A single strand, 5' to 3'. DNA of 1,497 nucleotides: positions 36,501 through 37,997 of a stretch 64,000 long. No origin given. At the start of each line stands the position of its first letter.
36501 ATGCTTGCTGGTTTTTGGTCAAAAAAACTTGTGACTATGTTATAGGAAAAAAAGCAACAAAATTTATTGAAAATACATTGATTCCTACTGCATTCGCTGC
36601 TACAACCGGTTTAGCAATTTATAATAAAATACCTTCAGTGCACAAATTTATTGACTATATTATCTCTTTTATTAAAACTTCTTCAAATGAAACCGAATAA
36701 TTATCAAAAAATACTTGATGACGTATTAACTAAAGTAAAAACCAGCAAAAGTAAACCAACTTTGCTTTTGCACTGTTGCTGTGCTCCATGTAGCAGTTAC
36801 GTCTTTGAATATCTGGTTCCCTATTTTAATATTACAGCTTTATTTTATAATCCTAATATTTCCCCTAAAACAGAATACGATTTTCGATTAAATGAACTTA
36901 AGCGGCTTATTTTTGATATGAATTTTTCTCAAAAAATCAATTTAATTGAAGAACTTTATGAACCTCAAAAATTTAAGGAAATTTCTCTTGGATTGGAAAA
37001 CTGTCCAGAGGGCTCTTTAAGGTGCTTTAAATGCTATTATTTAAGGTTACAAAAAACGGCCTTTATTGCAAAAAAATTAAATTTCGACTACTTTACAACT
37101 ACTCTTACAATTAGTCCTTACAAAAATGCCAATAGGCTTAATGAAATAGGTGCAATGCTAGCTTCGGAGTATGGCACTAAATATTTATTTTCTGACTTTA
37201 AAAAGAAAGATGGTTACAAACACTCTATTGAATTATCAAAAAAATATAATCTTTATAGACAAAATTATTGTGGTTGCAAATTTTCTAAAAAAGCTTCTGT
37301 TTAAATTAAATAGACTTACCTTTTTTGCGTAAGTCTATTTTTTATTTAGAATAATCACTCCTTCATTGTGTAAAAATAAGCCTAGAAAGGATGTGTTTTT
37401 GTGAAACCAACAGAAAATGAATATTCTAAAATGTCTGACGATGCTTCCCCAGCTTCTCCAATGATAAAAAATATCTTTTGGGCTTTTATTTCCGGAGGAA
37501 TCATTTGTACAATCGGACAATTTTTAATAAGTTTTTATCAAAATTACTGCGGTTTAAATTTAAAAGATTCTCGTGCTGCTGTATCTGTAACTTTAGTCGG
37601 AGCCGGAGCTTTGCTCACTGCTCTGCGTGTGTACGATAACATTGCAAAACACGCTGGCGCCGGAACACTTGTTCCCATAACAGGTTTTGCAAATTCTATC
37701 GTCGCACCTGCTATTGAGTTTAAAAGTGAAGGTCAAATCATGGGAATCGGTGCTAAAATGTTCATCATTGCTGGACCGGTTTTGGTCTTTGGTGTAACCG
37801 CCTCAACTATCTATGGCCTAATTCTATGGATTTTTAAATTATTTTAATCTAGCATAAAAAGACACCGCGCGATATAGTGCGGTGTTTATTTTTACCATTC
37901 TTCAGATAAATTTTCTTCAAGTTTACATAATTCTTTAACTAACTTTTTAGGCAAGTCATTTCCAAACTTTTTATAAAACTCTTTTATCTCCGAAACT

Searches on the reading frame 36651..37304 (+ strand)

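Call 49: search_protein_families(library=pfam, proteins=[window:36651-37304:+], max_evalue=0.001)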
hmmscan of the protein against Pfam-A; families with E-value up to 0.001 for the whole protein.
window:36651-37304:+ (217 aa): 1 family
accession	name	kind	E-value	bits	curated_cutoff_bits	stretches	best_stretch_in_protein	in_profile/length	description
PF02677.20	QueH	-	8.4e-66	221.8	23.5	1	38-214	1-174/175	Epoxyqueuosine reductase QueH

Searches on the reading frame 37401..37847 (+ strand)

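Call 49: search_protein_families(library=pfam, proteins=[window:37401-37847:+], max_evalue=0.001)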
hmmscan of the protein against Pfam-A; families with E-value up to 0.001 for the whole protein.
window:37401-37847:+ (148 aa): 1 family
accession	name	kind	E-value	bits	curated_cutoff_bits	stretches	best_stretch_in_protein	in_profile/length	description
PF03862.18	SpoVAC_SpoVAEB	-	5.1e-42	143.3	25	1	24-141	1-117/117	SpoVAC/SpoVAEB sporulation membrane protein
